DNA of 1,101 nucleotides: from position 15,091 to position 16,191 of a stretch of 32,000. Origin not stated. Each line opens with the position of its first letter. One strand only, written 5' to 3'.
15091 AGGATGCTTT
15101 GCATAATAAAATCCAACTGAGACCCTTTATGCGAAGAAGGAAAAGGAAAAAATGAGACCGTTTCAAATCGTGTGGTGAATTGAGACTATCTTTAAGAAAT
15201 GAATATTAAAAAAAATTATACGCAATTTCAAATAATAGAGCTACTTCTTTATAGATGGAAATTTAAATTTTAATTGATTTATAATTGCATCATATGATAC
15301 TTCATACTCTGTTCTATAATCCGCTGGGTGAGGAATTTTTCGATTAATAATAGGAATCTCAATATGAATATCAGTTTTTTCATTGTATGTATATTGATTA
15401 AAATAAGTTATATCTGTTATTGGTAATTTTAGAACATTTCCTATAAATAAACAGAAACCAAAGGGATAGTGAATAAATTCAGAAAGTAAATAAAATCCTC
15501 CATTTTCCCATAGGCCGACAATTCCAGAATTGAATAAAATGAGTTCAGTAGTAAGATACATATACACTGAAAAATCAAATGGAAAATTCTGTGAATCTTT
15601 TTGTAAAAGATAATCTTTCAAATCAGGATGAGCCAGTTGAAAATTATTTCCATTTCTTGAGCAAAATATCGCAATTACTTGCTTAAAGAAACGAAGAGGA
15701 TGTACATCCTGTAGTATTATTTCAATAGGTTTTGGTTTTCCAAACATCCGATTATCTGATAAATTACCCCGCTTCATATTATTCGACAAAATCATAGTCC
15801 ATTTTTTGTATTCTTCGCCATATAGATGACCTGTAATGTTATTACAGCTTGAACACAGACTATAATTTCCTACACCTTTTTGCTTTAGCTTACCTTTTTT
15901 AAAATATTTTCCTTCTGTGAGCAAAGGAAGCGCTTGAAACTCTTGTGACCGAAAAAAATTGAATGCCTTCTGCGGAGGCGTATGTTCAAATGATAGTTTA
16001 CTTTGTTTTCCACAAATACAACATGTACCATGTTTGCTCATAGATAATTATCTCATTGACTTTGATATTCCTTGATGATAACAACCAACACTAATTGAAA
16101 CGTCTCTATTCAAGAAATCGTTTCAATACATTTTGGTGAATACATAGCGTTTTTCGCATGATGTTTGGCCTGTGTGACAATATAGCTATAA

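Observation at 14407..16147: Two tandem AT-rich gene cassettes bracketed by the same 5' motif and the same 44-nt 3' repeat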

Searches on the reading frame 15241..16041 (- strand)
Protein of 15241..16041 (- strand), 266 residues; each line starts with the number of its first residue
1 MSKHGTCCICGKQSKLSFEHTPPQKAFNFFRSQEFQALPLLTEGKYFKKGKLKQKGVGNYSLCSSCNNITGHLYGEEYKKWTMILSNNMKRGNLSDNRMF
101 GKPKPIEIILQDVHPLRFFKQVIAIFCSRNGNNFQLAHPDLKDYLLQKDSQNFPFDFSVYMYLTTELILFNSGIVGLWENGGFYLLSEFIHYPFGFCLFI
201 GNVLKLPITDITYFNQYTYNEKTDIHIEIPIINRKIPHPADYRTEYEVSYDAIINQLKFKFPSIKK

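Call 6: search_protein_families(library=pfam, proteins=[window:15241-16041:-], max_evalue=0.01)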
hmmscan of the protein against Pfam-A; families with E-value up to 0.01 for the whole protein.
window:15241-16041:- (266 aa): 0 families

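Call 7: search_protein_families(library=padloc, proteins=[window:15241-16041:-], max_evalue=0.01)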
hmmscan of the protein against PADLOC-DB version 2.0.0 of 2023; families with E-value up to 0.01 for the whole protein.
window:15241-16041:- (266 aa): 0 families

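Call 12: find_homologous_proteins(query=window:15241-16041:-)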
Query window:15241-16041:- (266 aa): 12 proteins with E <= 0.001 among 236 candidates.
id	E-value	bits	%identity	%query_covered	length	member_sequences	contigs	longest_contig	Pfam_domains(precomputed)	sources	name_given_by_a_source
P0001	2.0e-182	623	100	100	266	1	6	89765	-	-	-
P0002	5.2e-156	536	86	100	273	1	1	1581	-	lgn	-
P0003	5.7e-153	526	86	100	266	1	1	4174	-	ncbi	-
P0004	3.7e-150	517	83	100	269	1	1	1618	-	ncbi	-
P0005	9.4e-116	404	67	97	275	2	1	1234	-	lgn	-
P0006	4.1e-113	395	66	97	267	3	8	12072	-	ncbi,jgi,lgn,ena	-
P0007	1.1e-99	351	87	67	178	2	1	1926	-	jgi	jgi:hypothetical protein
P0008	3.7e-54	202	43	90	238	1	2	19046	-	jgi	-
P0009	3.0e-36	143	36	94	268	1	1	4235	-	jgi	jgi:hypothetical protein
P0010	2.8e-27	114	35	92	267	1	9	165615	-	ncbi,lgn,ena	-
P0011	3.7e-24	104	31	86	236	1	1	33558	-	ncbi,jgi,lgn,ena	-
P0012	1.9e-23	101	30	92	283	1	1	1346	-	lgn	-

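Call 13: find_encoding_contigs(protein=window:15241-16041:-, flank=10000)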
Protein window:15241-16041:- (266 aa): 9 contigs read that carry it; 4 places shown.
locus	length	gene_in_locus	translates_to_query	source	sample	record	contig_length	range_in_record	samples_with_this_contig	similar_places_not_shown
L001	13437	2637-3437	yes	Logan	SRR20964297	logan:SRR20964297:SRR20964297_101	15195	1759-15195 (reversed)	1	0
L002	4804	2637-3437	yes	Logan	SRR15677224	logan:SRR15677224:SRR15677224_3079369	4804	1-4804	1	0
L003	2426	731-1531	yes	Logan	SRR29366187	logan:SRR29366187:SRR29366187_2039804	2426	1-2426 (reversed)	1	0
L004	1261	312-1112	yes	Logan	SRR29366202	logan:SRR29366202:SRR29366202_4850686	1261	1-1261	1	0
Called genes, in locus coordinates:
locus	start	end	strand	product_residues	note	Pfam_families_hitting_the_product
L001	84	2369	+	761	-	PF00270:DEAD, PF00633:HHH (faint), PF04851:ResIII, PF21210:RNA_helicase_helical, PF00271:Helicase_C, PF02732:ERCC4, PF12826:HHH_2, PF14520:HHH_5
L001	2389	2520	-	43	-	-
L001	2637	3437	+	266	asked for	-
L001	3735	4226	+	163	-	-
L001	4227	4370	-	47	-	-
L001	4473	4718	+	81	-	-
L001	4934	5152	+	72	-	-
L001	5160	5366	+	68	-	PF03683:UPF0175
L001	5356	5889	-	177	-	PF03692:CxxCxxCC (weak)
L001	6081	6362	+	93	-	-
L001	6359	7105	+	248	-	PF21948:LplA-B_cat, PF03099:BPL_LplA_LipB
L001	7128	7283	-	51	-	PF00301:Rubredoxin, PF21349:RUBY_RBDX (faint)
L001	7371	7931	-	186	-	PF01169:GDT1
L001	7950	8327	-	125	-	-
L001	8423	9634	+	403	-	-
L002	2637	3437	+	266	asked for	-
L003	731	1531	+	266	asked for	-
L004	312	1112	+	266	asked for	-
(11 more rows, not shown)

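Call 14: find_encoding_contigs(protein=P0006, flank=6000, max_places=5)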
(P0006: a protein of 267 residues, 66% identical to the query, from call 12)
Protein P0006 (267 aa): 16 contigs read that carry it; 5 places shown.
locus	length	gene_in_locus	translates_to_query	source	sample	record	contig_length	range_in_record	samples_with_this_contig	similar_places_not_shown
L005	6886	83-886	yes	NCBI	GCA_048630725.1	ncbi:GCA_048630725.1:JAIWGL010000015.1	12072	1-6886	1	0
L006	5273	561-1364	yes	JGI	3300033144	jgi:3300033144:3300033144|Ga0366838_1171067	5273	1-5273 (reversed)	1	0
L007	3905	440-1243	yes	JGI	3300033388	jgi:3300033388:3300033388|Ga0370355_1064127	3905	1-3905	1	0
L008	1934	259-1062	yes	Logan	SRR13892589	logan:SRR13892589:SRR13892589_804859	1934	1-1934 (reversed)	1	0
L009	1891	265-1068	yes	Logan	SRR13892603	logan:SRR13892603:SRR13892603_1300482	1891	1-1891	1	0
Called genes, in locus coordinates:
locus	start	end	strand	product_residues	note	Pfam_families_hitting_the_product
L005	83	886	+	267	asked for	-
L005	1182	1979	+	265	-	PF01135:PCMT, PF01209:Ubie_methyltran, PF02353:CMAS, PF13489:Methyltransf_23, PF13847:Methyltransf_31, PF08241:Methyltransf_11, PF08242:Methyltransf_12, PF13649:Methyltransf_25, +1 more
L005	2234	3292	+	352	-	PF04015:DUF362, PF12838:Fer4_7 (faint), PF13237:Fer4_10 (faint), PF00037:Fer4 (weak), PF12837:Fer4_6 (faint), PF14697:Fer4_21 (weak)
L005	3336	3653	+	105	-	PF07784:DUF1622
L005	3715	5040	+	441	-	PF00155:Aminotran_1_2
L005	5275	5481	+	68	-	PF01938:TRAM, PF21579:PabTrmU54_TRAM_dom (weak)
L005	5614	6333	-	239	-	-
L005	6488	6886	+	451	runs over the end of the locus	PF02878:PGM_PMM_I, PF02879:PGM_PMM_II, PF02880:PGM_PMM_III, PF00408:PGM_PMM_IV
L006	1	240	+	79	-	?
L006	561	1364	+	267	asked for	-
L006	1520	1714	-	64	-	-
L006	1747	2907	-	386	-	-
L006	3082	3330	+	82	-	-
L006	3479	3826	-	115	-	-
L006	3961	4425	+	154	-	-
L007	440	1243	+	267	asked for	-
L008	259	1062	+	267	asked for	-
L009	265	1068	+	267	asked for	-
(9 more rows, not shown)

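Call 15: find_encoding_contigs(protein=P0003, flank=6000, max_places=3)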
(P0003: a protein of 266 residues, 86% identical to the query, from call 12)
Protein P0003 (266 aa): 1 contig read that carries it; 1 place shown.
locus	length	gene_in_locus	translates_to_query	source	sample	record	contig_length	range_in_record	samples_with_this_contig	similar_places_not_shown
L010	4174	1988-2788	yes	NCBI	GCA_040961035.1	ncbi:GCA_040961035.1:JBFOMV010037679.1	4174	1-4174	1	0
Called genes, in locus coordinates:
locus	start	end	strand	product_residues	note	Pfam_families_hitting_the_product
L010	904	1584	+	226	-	PF02517:Rce1-like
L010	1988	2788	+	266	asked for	-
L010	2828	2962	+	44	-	-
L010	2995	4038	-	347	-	-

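Call 16: find_encoding_contigs(protein=P0010, flank=6000, max_places=4)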
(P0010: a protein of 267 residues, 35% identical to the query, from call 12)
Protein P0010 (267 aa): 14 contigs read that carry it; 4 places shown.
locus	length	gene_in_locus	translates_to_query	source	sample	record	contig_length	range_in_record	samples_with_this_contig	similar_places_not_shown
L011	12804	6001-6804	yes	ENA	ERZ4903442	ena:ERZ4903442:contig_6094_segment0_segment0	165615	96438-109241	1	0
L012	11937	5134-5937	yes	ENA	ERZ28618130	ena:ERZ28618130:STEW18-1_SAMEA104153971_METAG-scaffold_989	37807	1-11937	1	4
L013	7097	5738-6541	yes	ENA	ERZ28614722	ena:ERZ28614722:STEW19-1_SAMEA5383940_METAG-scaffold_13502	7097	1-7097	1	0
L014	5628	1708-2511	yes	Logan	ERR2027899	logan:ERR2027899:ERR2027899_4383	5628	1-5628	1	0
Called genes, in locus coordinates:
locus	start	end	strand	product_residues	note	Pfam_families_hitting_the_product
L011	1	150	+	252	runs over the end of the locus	PF00069:Pkinase, PF07714:PK_Tyr_Ser-Thr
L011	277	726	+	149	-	-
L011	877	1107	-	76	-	PF09954:DUF2188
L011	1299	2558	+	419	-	PF13304:AAA_21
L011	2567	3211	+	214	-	PF13707:RloB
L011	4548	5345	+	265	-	-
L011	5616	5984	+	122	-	-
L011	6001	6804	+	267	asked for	-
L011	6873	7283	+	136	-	PF08236:SRI (weak)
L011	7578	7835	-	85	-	-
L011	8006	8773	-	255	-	-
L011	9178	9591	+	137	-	-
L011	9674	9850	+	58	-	-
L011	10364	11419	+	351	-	-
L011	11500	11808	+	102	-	-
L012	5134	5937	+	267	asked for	-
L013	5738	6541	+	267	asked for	-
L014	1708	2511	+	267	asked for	-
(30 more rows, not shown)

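Call 32: search_protein_families(library=ncbifam, proteins=[window:15241-16041:-], max_evalue=1)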
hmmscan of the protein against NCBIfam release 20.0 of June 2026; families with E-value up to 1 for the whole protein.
window:15241-16041:- (266 aa): 0 families

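Call 33: search_protein_families(library=phrogs, proteins=[window:15241-16041:-], max_evalue=1)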
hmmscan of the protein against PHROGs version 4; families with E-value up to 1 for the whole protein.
window:15241-16041:- (266 aa): 2 families
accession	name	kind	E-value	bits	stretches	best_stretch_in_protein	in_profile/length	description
phrog_19960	-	unknown function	0.1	13.3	1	3-74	2-70/255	-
phrog_21495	-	unknown function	0.13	12.9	0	4-68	15-78/269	-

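Call 34: search_solved_structures(query=window:15241-16041:-, max_evalue=10)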
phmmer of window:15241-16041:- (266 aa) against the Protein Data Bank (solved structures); distinct sequences matched with E-value up to 10: 0.

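Call 46: predict_structure(alignment_id=A1)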
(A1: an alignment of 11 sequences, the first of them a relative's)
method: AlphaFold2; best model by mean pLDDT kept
length: 266 residues; sequences in the alignment: 11
mean_pLDDT: 73.3   pTM: 0.74
mean pLDDT of the five models: 73.3, 72.1, 71.0, 66.2, 65.3
residues with pLDDT >= 90: 36; 70-90: 117; 50-70: 94; < 50: 19
segments of 3 or more residues with pLDDT < 50: 28-31, 177-183, 264-266
pLDDT, mean of each block of 10 residues (from residue 1): 71 74 54 52 52 61 68 79 86 61 80 92 84 78 82 89 79 56 66 86 74 92 92 69 68 69 52
secondary structure, 60 per line:
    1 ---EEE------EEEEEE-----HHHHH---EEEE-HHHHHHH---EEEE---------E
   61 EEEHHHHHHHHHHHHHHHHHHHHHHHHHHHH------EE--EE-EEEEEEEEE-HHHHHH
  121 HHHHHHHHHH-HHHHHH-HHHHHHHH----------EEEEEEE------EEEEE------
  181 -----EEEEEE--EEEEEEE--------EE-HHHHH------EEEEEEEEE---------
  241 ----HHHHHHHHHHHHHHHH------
elements in order: E4-6 E13-18 H24-28 E32-35 H37-43 E47-50 E60-63 H64-91 E105-113 H115-130 H132-137 H139-146 E157-163 E170-174 E186-191 E194-200 H212-216 E223-231 H245-260

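Call 48: search_protein_representatives(alignment_id=A1)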
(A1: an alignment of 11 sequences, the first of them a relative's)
Query: 11 sequences, 269 profile positions. Proteins with E-value up to 0.001 (for the whole library): 2702; up to 1e-10: 1645; up to 1e-30: 710. The best 150 are listed.
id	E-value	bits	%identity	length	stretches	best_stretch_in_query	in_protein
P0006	1.1e-122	424.9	-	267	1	4-268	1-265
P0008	8.5e-98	343.2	-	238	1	2-246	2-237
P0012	7.3e-89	313.9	-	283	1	2-267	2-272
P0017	3.9e-74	265.7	-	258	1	3-262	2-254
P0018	7.4e-73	261.5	-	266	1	1-263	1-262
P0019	3.5e-72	259.3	-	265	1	1-254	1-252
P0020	3.3e-71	256.1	-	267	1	1-259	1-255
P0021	5.6e-71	255.3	-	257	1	1-258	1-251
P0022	8.2e-70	251.5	-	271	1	3-263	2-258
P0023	8.5e-70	251.4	-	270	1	5-264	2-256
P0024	1.1e-69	251.1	-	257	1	1-251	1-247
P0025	1.1e-69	251.0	-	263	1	1-262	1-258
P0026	3.3e-69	249.5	-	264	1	1-260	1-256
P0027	3.7e-69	249.4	-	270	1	5-264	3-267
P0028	5.0e-69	248.9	-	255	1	1-247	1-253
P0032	1.4e-67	244.1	-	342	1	3-254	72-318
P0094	2.4e-59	217.1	-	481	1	5-263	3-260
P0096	3.8e-59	216.5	-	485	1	5-263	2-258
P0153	4.7e-56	206.4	-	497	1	3-261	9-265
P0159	1.3e-55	204.9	-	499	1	1-262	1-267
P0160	1.4e-55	204.9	-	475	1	1-263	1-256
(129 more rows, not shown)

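Call 49: search_protein_families(library=pfam, proteins=[P0017, P0018, P0019, P0020, P0032, P0094, P0096, P0153, P0159, P0160], max_evalue=0.1)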
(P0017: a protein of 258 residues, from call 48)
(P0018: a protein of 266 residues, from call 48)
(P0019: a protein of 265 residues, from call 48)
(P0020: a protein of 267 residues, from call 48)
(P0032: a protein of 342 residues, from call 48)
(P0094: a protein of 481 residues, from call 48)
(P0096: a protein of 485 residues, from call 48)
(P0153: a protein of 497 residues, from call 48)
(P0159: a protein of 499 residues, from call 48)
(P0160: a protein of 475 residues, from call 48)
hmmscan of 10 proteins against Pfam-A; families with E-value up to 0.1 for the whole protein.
P0017 (258 aa): 1 family
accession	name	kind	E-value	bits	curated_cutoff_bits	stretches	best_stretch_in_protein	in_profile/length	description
PF14279.12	HNH_5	-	0.027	14.8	27.5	0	62-72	33-43/56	HNH endonuclease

P0018 (266 aa): 2 families
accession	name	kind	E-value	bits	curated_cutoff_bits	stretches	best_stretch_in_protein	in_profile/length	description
PF14279.12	HNH_5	-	0.0089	16.4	27.5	0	66-81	33-48/56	HNH endonuclease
PF01844.29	HNH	-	0.031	14.9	21.4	0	11-30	1-24/47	HNH endonuclease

P0019 (265 aa): 1 family
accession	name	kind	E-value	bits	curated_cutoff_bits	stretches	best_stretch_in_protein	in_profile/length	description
PF14279.12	HNH_5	-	0.0019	18.6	27.5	0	11-29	1-22/56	HNH endonuclease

P0020 (267 aa): 1 family
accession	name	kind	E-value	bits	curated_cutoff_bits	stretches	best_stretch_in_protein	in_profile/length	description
PF14279.12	HNH_5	-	0.089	13.2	27.5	0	64-85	33-54/56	HNH endonuclease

P0032 (342 aa): 0 families

P0094 (481 aa): 1 family
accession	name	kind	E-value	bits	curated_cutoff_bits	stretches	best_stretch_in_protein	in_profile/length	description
PF20959.2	BibA_N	-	0.061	14.1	27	0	378-409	7-27/48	BibA adhesin stalk domain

P0096 (485 aa): 1 family
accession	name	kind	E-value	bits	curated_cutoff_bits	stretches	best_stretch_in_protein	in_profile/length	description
PF14279.12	HNH_5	-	0.0045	17.3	27.5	0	7-25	1-22/56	HNH endonuclease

P0153 (497 aa): 1 family
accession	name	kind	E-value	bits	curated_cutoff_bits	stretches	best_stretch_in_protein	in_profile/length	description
PF14279.12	HNH_5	-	0.057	13.8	27.5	0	16-38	1-26/56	HNH endonuclease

P0159 (499 aa): 0 families

P0160 (475 aa): 1 family
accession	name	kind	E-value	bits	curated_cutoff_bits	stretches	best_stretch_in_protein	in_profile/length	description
PF14353.12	CpXC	-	0.047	14.1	25.4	0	43-97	21-76/121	CpXC protein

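Call 50: fold_search(model_id=the predicted structure, library=pdb)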
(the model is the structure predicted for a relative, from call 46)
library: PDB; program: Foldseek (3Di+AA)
matches with E <= 10: 288; with E <= 0.001: 0
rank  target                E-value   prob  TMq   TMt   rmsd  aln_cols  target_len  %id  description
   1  6t14                  2.5e-01  0.04  0.14  0.15  18.9       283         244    7  Native structure of mosquitocidal Cyt1A protoxin obtained by Serial Femtosecond Crystallography on in vivo grown crystal (released 2020-10-14)
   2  6t1a                  3.3e-01  0.04  0.14  0.15  18.9       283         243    7  Structure of mosquitocidal Cyt1Aa protoxin obtained by Serial Femtosecond Crystallography on in vivo grown crystals at p (released 2020-10-14)
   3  3ron_A                3.5e-01  0.06  0.14  0.18  15.7       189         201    7  Crystal Structure and Hemolytic Activity of the Cyt1Aa Toxin from Bacillus thuringiensis subsp. israelensis (released 2011-10-12)
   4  6t1c                  4.3e-01  0.03  0.14  0.15  19.1       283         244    7  Structure of the C7S mutant of mosquitocidal Cyt1A protoxin obtained by Serial Femtosecond Crystallography on in vivo gr (released 2020-10-14)
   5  8jbe_B                5.4e-01  0.06  0.14  0.12  10.9       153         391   12  CryoEM Structure of metazoan Mon1-Ccz1-RMC1 complex (released 2024-05-08)
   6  5fwz                  5.8e-01  0.10  0.14  0.33  15.8       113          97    9  Fasciola hepatica calcium binding protein FhCaBP2: Structure of the dynein light chain-like domain. P41212 mercury deriv (released 2016-04-27)
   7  5vba_B                7.8e-01  0.01  0.09  0.07  13.4       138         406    8  Structure of EspG1 chaperone from the type VII (ESX-1) secretion system determined with the assistance of N-terminal T (released 2017-07-05)
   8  3ron_B                8.3e-01  0.04  0.15  0.18  17.6       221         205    8  Crystal Structure and Hemolytic Activity of the Cyt1Aa Toxin from Bacillus thuringiensis subsp. israelensis (released 2011-10-12)
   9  3c2w_A                8.9e-01  0.02  0.11  0.08  12.0       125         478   12  Crystal structure of the photosensory core domain of P. aeruginosa bacteriophytochrome PaBphP in the Pfr state (released 2008-09-23)
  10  5fx0                  1.0e+00  0.07  0.14  0.29  14.8       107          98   11  Fasciola hepatica calcium binding protein FhCaBP2: Structure of the dynein light chain-like domain. P6422 native. (released 2016-04-27)
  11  8i6g_A                1.0e+00  0.03  0.10  0.09  14.4       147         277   14  Crystal structure of the African swine fever virus DNA sliding clamp (native form) (released 2023-06-07)
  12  3ekr_B                1.1e+00  0.02  0.14  0.15  17.6       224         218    6  Dihydroxylphenyl amides as inhibitors of the Hsp90 molecular chaperone (released 2008-11-25)
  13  3nhq_H                1.4e+00  0.11  0.13  0.07  10.3       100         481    6  The dark Pfr structure of the photosensory core module of P. aeruginosa Bacteriophytochrome (released 2011-11-30)
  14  4w4i                  1.4e+00  0.03  0.12  0.12  13.8       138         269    9  Crystal structure of EspG3 from the ESX-3 type VII secretion system of M. tuberculosis (released 2014-10-01)
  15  3k98_A                1.4e+00  0.02  0.13  0.15  17.2       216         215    6  HSP90 N-terminal domain in complex with (1R)-2-(5-chloro-2,4-dihydroxybenzoyl)-N-ethylisoindoline-1-carboxamide (released 2010-02-09)
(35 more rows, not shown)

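Call 57: search_protein_families(library=pfam, proteins=[L010:2995-4038:-], max_evalue=0.01)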
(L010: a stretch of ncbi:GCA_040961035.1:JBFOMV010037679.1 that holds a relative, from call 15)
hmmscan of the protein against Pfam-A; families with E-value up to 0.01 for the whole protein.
L010:2995-4038:- (347 aa): 8 families
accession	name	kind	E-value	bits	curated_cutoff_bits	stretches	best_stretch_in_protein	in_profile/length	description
PF08281.18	Sigma70_r4_2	-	0.00013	21.9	25.7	1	319-345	25-51/54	Sigma-70, region 4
PF13404.12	HTH_AsnC-type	-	0.00042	20.5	27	1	321-345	18-42/42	AsnC-type helix-turn-helix domain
PF13936.12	HTH_38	-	0.00058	20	27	1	311-343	11-43/44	Helix-turn-helix domain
PF00882.24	Zn_dep_PLPC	-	0.0031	17.9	26.8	1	33-110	28-97/167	Zinc dependent phospholipase C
PF00249.37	Myb_DNA-binding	-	0.0064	17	24.4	0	304-344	3-45/46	Myb-like DNA-binding domain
PF13412.12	HTH_24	-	0.0079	16.2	21.9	0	320-344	17-41/48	Winged helix-turn-helix DNA-binding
PF13384.12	HTH_23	-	0.0093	16.2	24.6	0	316-343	13-40/50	Homeodomain-like domain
PF07750.17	GcrA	-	0.0094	16.8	26.9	0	304-346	2-45/155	GcrA cell cycle regulator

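Call 90: find_encoding_contigs(protein=P0004, flank=3000, max_places=2)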
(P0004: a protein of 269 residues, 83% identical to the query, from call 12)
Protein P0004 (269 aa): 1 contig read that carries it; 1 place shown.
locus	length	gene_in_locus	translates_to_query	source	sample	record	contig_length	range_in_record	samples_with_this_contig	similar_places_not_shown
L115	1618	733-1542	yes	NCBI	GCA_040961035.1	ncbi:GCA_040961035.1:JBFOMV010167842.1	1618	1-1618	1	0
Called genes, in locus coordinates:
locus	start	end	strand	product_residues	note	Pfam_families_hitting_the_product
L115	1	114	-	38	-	?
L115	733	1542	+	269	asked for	-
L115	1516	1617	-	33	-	?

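Call 91: find_encoding_contigs(protein=P0002, flank=3000, max_places=2)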
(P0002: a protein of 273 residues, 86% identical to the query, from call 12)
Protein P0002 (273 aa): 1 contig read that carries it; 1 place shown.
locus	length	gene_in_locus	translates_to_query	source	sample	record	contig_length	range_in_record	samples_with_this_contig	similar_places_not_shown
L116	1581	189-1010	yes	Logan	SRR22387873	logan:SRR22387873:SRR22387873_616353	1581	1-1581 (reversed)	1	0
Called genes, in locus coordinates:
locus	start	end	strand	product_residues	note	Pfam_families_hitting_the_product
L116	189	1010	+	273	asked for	-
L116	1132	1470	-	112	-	-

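Call 112: find_related_loci(query=A1, collection=viral_contigs, flank=3000)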
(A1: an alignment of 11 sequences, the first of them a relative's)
Query A1 (266 aa) in viral_contigs; peptide patterns used: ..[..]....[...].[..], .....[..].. (x = any residue, [..] = any of these).
21 stretches matched a pattern; 6 encode a relative of the query (tblastn E <= 1e-3); 6 distinct loci.
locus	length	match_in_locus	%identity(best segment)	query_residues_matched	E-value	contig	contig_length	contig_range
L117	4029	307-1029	34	2-247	2e-37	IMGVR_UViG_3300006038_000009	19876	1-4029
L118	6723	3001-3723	34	2-247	4e-37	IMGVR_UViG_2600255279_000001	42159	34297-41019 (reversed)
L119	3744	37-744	34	5-247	2e-35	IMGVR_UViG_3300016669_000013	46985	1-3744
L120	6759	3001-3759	29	3-249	1e-30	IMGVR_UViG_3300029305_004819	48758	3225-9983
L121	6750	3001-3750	29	7-252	7e-30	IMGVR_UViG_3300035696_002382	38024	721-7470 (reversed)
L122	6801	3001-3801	25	4-255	6e-22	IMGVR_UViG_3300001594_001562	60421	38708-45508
